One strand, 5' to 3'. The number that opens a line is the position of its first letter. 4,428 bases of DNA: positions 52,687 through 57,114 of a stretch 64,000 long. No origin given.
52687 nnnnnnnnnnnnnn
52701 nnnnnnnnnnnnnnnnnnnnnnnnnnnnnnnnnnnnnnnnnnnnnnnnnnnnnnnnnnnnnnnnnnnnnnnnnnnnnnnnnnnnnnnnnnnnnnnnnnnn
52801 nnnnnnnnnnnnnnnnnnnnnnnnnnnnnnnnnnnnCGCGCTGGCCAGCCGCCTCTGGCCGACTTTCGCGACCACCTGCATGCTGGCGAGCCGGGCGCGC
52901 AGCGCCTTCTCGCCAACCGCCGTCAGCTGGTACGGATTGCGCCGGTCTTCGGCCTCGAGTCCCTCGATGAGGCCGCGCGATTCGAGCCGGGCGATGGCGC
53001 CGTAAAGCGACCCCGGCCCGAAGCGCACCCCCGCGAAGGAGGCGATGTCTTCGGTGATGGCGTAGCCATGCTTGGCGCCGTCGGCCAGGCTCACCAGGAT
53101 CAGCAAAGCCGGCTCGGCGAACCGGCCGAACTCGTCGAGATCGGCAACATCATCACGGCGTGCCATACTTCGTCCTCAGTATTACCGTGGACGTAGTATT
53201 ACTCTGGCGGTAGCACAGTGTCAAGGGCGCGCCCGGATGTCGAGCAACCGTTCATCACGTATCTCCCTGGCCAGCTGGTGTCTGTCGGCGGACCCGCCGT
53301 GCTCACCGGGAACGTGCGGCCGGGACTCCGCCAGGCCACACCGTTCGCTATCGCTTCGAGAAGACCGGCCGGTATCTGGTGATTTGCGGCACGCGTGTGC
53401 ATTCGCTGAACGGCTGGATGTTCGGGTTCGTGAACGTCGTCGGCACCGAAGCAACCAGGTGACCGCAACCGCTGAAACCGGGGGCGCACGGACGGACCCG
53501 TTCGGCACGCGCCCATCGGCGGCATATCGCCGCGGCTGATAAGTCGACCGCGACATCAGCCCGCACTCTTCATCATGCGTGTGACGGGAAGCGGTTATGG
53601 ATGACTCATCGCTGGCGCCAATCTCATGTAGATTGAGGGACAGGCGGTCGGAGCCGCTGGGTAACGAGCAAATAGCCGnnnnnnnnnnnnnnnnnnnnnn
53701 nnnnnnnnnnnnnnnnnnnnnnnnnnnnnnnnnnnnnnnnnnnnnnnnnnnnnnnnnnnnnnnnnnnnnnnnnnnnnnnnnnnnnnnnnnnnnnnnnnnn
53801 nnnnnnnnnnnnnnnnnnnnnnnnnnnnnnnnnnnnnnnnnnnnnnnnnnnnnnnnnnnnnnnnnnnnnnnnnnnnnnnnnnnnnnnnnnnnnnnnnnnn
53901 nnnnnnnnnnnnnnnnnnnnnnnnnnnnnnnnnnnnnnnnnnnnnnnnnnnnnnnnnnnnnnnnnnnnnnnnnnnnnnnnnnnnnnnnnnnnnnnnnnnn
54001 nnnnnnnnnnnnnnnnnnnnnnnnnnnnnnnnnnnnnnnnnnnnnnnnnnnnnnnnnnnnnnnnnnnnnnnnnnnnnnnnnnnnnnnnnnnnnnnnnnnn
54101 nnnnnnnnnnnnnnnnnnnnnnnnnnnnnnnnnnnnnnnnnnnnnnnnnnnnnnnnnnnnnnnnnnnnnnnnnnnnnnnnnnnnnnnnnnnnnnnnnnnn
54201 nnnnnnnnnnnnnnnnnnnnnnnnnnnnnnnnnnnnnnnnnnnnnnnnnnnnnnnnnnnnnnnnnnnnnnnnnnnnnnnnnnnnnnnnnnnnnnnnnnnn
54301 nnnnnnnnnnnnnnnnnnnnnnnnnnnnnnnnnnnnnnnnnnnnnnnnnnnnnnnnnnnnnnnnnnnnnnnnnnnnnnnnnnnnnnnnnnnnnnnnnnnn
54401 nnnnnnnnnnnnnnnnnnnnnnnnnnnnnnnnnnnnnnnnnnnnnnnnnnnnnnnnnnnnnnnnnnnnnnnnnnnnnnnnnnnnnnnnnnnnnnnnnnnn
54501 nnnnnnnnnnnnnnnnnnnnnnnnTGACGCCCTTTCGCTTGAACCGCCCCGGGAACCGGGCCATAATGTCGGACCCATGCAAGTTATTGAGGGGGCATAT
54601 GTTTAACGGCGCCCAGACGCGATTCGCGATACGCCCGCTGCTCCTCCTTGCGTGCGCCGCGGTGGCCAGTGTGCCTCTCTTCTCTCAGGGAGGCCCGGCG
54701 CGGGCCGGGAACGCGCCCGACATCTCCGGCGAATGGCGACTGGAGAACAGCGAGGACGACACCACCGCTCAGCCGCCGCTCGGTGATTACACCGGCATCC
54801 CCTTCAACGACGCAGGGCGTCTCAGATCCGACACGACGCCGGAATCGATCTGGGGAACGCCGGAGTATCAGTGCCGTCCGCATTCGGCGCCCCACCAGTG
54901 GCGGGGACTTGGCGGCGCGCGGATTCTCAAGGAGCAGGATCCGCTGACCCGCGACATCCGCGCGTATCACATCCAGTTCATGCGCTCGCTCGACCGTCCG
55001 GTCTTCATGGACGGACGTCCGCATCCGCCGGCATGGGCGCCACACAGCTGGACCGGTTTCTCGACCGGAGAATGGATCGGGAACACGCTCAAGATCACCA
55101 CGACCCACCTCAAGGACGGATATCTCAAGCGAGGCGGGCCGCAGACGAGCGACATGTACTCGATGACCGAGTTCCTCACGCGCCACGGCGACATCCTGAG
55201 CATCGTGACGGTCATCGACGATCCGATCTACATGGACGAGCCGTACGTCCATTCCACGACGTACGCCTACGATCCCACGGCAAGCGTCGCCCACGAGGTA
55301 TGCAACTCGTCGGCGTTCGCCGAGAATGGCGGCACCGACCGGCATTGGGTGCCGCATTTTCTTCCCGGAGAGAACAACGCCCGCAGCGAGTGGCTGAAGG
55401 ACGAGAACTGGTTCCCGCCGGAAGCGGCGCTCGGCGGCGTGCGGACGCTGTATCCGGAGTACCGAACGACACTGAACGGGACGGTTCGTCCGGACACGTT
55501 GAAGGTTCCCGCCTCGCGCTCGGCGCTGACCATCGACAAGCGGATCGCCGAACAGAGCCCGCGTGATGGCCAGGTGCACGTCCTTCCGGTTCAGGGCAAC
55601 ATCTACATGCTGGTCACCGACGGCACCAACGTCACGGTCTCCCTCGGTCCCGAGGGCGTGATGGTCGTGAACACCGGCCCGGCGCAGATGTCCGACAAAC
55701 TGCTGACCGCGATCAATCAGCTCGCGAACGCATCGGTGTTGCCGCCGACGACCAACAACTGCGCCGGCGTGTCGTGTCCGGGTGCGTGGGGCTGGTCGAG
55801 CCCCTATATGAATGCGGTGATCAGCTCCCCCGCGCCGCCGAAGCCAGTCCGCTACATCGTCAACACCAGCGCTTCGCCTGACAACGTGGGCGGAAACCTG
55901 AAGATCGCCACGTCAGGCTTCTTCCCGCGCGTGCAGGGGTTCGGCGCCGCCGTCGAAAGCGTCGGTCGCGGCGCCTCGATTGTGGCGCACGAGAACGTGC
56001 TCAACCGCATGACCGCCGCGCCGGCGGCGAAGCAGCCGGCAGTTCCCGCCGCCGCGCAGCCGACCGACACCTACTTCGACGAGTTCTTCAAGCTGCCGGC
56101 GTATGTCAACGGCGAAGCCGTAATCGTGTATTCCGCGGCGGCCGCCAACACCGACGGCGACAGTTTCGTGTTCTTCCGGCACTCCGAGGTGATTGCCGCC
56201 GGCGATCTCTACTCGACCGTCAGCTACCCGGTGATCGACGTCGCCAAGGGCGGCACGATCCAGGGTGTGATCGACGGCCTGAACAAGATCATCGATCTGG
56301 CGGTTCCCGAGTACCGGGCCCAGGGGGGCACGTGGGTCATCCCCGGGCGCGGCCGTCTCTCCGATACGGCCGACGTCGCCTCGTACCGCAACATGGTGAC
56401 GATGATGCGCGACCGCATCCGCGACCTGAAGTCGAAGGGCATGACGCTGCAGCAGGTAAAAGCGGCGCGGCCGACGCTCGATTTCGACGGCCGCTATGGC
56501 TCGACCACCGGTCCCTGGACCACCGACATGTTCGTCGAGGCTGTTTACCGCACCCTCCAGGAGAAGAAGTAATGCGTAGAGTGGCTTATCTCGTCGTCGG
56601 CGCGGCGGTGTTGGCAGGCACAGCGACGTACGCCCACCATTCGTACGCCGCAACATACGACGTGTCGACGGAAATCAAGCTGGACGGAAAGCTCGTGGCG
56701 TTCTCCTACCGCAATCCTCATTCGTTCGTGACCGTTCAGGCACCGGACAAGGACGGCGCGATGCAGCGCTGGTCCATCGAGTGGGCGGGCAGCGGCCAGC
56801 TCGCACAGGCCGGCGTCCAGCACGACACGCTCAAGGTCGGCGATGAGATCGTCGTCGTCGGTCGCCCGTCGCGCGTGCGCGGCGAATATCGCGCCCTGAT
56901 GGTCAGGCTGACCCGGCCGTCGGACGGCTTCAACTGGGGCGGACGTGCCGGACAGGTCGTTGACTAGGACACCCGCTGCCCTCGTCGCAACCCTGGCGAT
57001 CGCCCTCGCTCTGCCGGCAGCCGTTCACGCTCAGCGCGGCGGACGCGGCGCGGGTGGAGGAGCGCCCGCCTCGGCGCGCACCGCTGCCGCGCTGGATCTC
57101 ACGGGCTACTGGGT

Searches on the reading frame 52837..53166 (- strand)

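Call 92: search_protein_families(library=ncbifam, max_evalue=0.00001, proteins=[window:52837-53166:-])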
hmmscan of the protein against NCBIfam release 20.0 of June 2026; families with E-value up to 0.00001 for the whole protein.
window:52837-53166:- (110 aa): 3 families
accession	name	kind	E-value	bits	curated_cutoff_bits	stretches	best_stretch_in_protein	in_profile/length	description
TIGR03433.1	padR_acidobact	paralog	2e-12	47.1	101.8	1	21-102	7-94/101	PadR family transcriptional regulator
NF053635.1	TransRegRv3488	equivalog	6.9e-06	26.2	140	1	25-100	15-92/98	Rv3488 family transcriptional regulator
NF006931.0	PRK09416.1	equivalog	7.3e-06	26.2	112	1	21-91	46-117/135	PadR family transcriptional regulator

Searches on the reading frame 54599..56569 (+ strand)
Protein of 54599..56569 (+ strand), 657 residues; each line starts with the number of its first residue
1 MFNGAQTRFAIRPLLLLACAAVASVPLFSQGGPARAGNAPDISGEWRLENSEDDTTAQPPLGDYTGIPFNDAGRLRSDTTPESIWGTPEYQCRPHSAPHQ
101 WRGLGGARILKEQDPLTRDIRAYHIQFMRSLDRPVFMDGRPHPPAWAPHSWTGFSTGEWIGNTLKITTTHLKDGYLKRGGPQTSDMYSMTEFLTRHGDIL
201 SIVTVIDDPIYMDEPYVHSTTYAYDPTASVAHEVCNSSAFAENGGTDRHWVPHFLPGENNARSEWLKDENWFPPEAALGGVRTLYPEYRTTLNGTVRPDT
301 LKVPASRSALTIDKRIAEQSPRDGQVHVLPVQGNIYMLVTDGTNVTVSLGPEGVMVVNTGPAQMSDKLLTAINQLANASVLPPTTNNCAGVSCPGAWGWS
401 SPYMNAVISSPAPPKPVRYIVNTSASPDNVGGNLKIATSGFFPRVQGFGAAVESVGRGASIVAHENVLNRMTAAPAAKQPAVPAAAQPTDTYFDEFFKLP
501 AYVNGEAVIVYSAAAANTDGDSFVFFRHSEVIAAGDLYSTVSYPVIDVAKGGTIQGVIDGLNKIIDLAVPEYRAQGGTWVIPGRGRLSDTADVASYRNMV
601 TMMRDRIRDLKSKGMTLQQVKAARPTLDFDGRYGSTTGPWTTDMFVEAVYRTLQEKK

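Call 5: search_protein_families(library=pfam, max_evalue=1, proteins=[window:54599-56569:+])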
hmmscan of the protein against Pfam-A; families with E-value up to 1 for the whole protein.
seq(657 aa): 0 families

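Call 6: search_protein_families(library=ncbifam, max_evalue=1, proteins=[window:54599-56569:+])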
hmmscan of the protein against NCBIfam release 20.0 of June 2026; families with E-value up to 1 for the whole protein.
seq(657 aa): 3 families
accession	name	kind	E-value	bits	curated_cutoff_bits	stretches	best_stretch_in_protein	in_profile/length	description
TIGR04559.1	SoxH_rel_PQQ_2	hypoth_equivalog_domain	4.6e-07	29.5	280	1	414-621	65-251/283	quinoprotein relay system zinc metallohydrolase 2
TIGR04558.1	SoxH_rel_PQQ_1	hypoth_equivalog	0.003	16.7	300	0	344-380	35-72/285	quinoprotein relay system zinc metallohydrolase 1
NF004971.0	PRK06334.1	equivalog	0.16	10.5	847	1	317-358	345-386/539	long chain fatty acid--[acyl-carrier-protein] ligase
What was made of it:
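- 54599..56572 (+): Gene D (copy 2): P-like N-terminal domain fused to a degenerate MBL/SoxH-like domain. TIGR04559 at E 4.6e-7, far below its cut-off (call 6).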

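Call 96: search_protein_families(library=padloc, max_evalue=0.01, proteins=[window:54599-56569:+])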
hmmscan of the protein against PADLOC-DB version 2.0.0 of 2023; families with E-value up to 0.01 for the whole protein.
window:54599-56569:+ (657 aa): 0 families

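Call 97: search_solved_structures(query=A5, max_evalue=0.01)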
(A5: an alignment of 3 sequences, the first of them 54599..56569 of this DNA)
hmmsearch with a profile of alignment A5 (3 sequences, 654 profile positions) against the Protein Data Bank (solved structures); distinct sequences matched with E-value up to 0.01: 0.
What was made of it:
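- On Metallo-beta-lactamase fold (C-terminal half of D, copy 2): There is no PDB sequence relative (call 97).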

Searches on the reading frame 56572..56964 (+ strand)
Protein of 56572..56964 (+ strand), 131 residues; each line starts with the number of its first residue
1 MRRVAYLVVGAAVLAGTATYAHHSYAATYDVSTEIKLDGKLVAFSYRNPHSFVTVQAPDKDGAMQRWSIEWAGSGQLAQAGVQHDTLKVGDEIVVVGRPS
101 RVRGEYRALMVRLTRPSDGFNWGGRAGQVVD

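Call 5: search_protein_families(library=pfam, max_evalue=1, proteins=[window:56572-56964:+])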
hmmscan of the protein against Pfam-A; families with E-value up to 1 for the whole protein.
seq(131 aa): 3 families
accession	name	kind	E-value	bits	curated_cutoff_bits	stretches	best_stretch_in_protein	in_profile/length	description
PF19649.4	DUF6152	-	5.5e-23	81.3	27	1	15-101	5-90/98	Family of unknown function (DUF6152)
PF13567.11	DUF4131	-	0.044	13.9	31.6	1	6-104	39-135/165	Domain of unknown function (DUF4131)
PF17164.10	DUF5122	-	0.16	12.7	27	0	92-114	5-27/36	Domain of unknown function (DUF5122) beta-propeller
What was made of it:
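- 56572..56967 (+): Gene E (copy 2): DUF6152, 131 aa. The mature protein starts His-His. PF19649 at E 5.5e-23 (call 5).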

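Call 6: search_protein_families(library=ncbifam, max_evalue=1, proteins=[window:56572-56964:+])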
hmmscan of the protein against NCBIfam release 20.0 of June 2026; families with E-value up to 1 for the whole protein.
seq(131 aa): 1 family
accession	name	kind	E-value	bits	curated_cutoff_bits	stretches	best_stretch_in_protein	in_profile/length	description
TIGR00499.1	lysS_bact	equivalog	0.054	12.1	427.6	1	18-105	39-122/496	lysine--tRNA ligase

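Call 42: find_homologous_proteins(query=window:56572-56964:+)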
Query seq(131 aa) (131 aa): 1971 proteins with E <= 0.001 among 2016 candidates; the best 120 are listed.
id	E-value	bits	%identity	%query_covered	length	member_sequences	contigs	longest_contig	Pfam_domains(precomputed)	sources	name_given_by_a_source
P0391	2.4e-81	288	100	100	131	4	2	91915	PF19649.5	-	-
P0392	5.3e-77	273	92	100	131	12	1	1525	PF19649.5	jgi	-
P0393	2.8e-73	261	86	100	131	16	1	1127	PF19649.5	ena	-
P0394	2.2e-70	252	82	100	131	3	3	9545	PF19649.5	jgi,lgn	jgi:hypothetical protein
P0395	7.1e-67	241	81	100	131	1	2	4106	PF19649.5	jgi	jgi:hypothetical protein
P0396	1.1e-66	240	82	100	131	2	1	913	PF19649.5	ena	-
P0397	1.2e-66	240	80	100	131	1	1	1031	PF19649.5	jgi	jgi:hypothetical protein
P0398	1.4e-66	240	81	100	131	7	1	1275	PF19649.5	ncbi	-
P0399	1.5e-66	240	80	100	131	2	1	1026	PF19649.5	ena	-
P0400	1.6e-66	240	80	100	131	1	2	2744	PF19649.5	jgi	jgi:hypothetical protein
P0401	1.7e-66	239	81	100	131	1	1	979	PF19649.5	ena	-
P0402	2.0e-66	239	81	100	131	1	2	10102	PF19649.5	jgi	jgi:hypothetical protein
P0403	2.1e-66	239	82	100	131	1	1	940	PF19649.5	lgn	-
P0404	5.7e-66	238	81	100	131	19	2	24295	PF19649.5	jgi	jgi:hypothetical protein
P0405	7.3e-66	237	82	100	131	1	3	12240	PF19649.5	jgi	jgi:hypothetical protein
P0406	9.7e-66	237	79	100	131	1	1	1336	PF19649.5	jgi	jgi:hypothetical protein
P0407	1.0e-65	237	81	100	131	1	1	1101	PF19649.5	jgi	jgi:hypothetical protein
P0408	1.0e-65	237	80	100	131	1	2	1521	PF19649.5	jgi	jgi:hypothetical protein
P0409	1.1e-65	237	82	100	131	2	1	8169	PF19649.5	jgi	jgi:hypothetical protein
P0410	1.3e-65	237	79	100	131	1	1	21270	PF19649.5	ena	-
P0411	1.6e-65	236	80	100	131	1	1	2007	PF19649.5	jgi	jgi:hypothetical protein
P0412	1.7e-65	236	79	100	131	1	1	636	PF19649.5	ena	-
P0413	2.1e-65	236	80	100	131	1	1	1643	PF19649.5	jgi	jgi:hypothetical protein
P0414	2.5e-65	236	79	100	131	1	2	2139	PF19649.5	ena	-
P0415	3.3e-65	235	81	100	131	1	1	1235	PF19649.5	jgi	jgi:hypothetical protein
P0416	3.4e-65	235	80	100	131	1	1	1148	PF19649.5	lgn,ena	-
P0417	3.5e-65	235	79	100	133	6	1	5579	PF19649.5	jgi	jgi:DNA/RNA endonuclease YhcR with UshA esterase domain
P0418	3.8e-65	235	79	100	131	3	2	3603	PF19649.5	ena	-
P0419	3.9e-65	235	81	100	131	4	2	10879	PF19649.5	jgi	jgi:hypothetical protein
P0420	8.0e-65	234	81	100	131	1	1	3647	PF19649.5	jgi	jgi:hypothetical protein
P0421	9.2e-65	234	79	100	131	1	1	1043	PF19649.5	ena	-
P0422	1.1e-64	234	80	98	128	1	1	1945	PF19649.5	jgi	jgi:hypothetical protein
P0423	1.1e-64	234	79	100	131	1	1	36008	PF19649.5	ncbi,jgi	jgi:hypothetical protein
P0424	1.2e-64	234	80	100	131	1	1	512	PF19649.5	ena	-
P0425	1.3e-64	233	79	100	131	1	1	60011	PF19649.5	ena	-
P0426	2.0e-64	233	78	100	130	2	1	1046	PF19649.5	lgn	-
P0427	2.0e-64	233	79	100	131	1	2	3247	PF19649.5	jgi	jgi:hypothetical protein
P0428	2.2e-64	233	78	100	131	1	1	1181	PF19649.5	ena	-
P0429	2.3e-64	233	79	100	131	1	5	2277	PF19649.5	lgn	-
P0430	4.0e-64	232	79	100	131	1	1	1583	PF19649.5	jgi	jgi:hypothetical protein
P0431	6.1e-64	231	79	100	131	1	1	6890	PF19649.5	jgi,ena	-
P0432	1.6e-63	230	75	100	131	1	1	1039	PF19649.5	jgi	jgi:hypothetical protein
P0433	1.8e-63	230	79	100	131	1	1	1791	PF19649.5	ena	-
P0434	1.8e-63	230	77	100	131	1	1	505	PF19649.5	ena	-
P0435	4.5e-63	228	76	100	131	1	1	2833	PF19649.5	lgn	-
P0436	8.5e-63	228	76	100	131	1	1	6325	PF19649.5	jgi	jgi:hypothetical protein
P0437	1.2e-62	227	75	100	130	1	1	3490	PF19649.5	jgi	jgi:hypothetical protein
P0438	2.1e-62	226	77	100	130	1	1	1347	PF19649.5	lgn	-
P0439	3.6e-62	226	76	100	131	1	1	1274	PF19649.5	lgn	-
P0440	5.6e-62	225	74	100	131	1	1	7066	PF19649.5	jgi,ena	-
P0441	1.4e-61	224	74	100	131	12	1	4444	PF19649.5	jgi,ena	jgi:DNA/RNA endonuclease YhcR with UshA esterase domain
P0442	1.6e-61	223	77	100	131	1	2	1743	PF19649.5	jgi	jgi:hypothetical protein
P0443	1.8e-61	223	75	100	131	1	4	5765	PF19649.5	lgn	-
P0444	2.2e-61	223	77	100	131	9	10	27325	PF19649.5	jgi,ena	jgi:hypothetical protein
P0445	3.8e-61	222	81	79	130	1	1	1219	PF19649.5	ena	-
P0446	4.3e-61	222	75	100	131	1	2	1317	PF19649.5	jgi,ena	jgi:DNA/RNA endonuclease YhcR with UshA esterase domain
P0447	7.5e-61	221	76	100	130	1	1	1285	PF19649.5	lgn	-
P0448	1.8e-60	220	75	100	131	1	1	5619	PF19649.5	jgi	jgi:hypothetical protein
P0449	1.8e-60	220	75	100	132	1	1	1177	PF19649.5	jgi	jgi:hypothetical protein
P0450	9.1e-60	218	73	100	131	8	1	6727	PF19649.5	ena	-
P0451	1.3e-59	217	75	100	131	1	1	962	PF19649.5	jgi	-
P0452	1.4e-59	217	75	100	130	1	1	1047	PF19649.5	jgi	-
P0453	1.5e-59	217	76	98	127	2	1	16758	PF19649.5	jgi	jgi:hypothetical protein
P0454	1.8e-59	217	81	81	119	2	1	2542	PF19649.5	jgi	jgi:hypothetical protein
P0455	1.8e-59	217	72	100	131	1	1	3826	PF19649.5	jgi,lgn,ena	-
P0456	4.1e-59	216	73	100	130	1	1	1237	PF19649.5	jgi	jgi:hypothetical protein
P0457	4.6e-59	216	74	100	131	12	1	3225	PF19649.5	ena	-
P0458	7.0e-59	215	73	100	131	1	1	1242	PF19649.5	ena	-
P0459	1.1e-58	214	71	100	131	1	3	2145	PF19649.5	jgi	jgi:hypothetical protein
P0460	1.1e-58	214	71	100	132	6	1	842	PF19649.5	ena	-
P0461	1.5e-58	214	73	85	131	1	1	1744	PF19649.5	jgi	jgi:hypothetical protein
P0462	2.4e-58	213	70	100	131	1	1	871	PF19649.5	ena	-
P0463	3.4e-58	213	70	100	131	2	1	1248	PF19649.5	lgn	-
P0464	3.8e-58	213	73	100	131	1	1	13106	PF19649.5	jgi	jgi:hypothetical protein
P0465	4.7e-58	212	73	100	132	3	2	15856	PF19649.5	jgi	jgi:hypothetical protein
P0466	7.6e-58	212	72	100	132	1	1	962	PF19649.5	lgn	-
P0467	8.9e-58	211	74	100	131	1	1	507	PF19649.5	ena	-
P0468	1.5e-57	211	71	100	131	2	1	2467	PF19649.5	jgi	jgi:hypothetical protein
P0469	1.6e-57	211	71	100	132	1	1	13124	PF19649.5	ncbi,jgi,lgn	jgi:hypothetical protein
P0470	1.9e-57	210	71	100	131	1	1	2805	PF19649.5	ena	-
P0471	2.0e-57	210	70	100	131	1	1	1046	PF19649.5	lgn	-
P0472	2.9e-57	210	72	100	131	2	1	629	PF19649.5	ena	-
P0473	3.5e-57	209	67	100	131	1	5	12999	PF19649.5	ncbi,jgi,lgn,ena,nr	ncbi:MAG: hypothetical protein FJW14_13865 [Acidimicrobiia bacterium]|nr:hypothetical protein [Acidi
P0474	3.5e-57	209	71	100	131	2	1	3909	PF19649.5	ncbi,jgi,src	jgi:hypothetical protein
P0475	3.7e-57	209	71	100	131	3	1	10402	PF19649.5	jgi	jgi:DNA/RNA endonuclease YhcR with UshA esterase domain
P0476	4.4e-57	209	71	100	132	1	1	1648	PF19649.5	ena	-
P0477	5.9e-57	209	72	100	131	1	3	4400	PF19649.5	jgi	jgi:hypothetical protein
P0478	6.1e-57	209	71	100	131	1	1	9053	PF19649.5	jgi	jgi:hypothetical protein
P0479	6.3e-57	209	69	100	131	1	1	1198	PF19649.5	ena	-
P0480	9.1e-57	208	72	98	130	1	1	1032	PF19649.5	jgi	jgi:hypothetical protein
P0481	9.5e-57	208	71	100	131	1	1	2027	PF19649.5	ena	-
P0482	9.8e-57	208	71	100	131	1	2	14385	PF19649.5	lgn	-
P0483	1.1e-56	208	67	100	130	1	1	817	PF19649.5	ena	-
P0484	1.1e-56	208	72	89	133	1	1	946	PF19649.5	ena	-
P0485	1.2e-56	208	70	96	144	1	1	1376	PF19649.5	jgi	jgi:hypothetical protein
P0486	1.3e-56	208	71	100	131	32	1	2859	PF19649.5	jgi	jgi:hypothetical protein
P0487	1.5e-56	207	72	100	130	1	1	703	PF19649.5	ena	-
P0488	1.7e-56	207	71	100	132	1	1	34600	PF19649.5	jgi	jgi:hypothetical protein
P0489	1.9e-56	207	73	81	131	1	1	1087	PF19649.5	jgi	jgi:hypothetical protein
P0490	2.0e-56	207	69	100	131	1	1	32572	PF19649.5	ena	-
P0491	2.0e-56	207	69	100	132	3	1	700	PF19649.5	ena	-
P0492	2.0e-56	207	69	100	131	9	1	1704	PF19649.5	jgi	-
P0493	2.5e-56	207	69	100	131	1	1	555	PF19649.5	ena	-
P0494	2.8e-56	207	69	100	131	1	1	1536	PF19649.5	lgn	-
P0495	3.1e-56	206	69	100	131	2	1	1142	PF19649.5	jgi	jgi:hypothetical protein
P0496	3.7e-56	206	70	89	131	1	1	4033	PF19649.5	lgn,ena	-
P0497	3.8e-56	206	73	100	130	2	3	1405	PF19649.5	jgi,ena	-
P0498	4.0e-56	206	67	100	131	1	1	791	PF19649.5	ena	-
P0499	4.1e-56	206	71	100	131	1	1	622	PF19649.5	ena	-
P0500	4.9e-56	206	69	100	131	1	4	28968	PF19649.5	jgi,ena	-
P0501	5.5e-56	206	72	100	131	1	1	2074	PF19649.5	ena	-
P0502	5.5e-56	206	72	100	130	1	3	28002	PF19649.5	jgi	jgi:hypothetical protein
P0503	6.6e-56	205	69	100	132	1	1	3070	PF19649.5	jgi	jgi:hypothetical protein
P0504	6.6e-56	205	69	100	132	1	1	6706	PF19649.5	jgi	-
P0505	7.0e-56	205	69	100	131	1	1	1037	PF19649.5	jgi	-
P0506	8.5e-56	205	68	100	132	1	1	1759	PF19649.5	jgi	jgi:hypothetical protein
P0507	8.7e-56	205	68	100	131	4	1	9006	PF19649.5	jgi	jgi:hypothetical protein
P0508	1.1e-55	205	75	82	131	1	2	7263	PF19649.5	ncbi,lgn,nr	ncbi:MAG TPA: DUF6152 family protein [Vicinamibacterales bacterium]|nr:DUF6152 family protein [Vicin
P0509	1.1e-55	205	70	100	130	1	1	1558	PF19649.5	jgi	jgi:hypothetical protein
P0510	1.1e-55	205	69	100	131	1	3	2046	PF19649.5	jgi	jgi:hypothetical protein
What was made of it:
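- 56572..56967 (+): 1,971 homologues (call 42).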

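Call 45: find_encoding_contigs(protein=P0425, flank=7000, max_places=1)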
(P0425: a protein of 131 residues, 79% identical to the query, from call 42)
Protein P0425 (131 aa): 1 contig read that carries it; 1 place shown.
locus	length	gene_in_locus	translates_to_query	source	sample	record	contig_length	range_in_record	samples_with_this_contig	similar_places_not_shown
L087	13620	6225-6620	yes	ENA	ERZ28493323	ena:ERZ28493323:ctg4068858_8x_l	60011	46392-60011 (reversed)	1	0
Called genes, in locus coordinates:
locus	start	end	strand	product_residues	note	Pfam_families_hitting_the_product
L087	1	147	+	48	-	?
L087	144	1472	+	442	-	PF17767:NAPRTase_N, PF17956:NAPRTase_C (faint), PF04095:NAPRTase (weak)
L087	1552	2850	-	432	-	PF05977:MFS_3, PF13347:MFS_2 (weak), PF07690:MFS_1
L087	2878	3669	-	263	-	-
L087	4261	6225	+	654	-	-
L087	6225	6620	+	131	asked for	PF19649:DUF6152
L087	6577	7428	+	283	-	-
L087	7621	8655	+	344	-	PF13442:Cytochrome_CBB3 (faint), PF00034:Cytochrom_C (weak)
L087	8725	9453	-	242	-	PF09948:PpoB2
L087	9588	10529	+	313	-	PF12543:DUF3738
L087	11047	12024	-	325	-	PF00135:COesterase (weak), PF02129:Peptidase_S15 (faint), PF20434:BD-FAE, PF07859:Abhydrolase_3, PF00326:Peptidase_S9, PF01738:DLH (weak)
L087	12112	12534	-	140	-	PF12276:DUF3617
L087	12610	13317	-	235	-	-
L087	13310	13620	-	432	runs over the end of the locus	PF13281:MAP3K_TRAF_bd, PF20308:TPR-S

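Call 46: find_encoding_contigs(protein=P0473, flank=7000, max_places=1)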
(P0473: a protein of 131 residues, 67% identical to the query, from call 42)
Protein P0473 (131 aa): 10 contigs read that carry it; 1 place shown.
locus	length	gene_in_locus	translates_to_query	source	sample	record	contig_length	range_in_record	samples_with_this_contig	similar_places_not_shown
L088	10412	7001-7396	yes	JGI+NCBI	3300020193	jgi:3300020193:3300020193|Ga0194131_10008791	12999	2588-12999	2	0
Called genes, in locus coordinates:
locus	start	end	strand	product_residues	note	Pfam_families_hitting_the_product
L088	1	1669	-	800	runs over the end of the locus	PF07626:PSD3, PF07637:PSD5, PF07631:PSD4, PF07627:PSCyt3, PF07624:PSD2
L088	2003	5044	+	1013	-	PF13620:CarboxypepD_reg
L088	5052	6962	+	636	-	-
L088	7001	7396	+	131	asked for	PF19649:DUF6152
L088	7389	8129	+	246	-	-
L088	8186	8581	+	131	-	-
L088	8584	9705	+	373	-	PF19649:DUF6152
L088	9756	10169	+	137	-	PF19649:DUF6152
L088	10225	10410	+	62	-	?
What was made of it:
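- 54599..56572 (+): Conserved next to DUF6152 in L087 and L088 (calls 45, 46).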

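Call 47: find_encoding_contigs(protein=P0490, flank=7000, max_places=1)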
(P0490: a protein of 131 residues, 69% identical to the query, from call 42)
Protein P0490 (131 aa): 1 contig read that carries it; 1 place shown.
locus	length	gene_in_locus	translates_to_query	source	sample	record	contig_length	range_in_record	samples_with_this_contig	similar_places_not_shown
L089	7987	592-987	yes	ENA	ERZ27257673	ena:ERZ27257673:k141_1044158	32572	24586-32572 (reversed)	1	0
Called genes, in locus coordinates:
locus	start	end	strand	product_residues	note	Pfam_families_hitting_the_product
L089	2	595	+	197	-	?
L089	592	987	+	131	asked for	PF19649:DUF6152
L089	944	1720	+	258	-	-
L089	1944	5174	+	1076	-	PF00069:Pkinase, PF01636:APH (faint), PF07714:PK_Tyr_Ser-Thr, PF07719:TPR_2 (faint), PF13431:TPR_17 (faint), PF24575:TPR_Slam (faint), PF13432:TPR_16 (faint)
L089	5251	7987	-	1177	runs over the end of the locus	PF17803:Cadherin_4, PF17892:Cadherin_5, PF17963:Big_9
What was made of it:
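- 56945..57724 (+): Gene F (copy 2): distant short P-superfamily protein, 259 aa. It follows DUF6152 in L087, L088 and L089 (calls 45-47).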
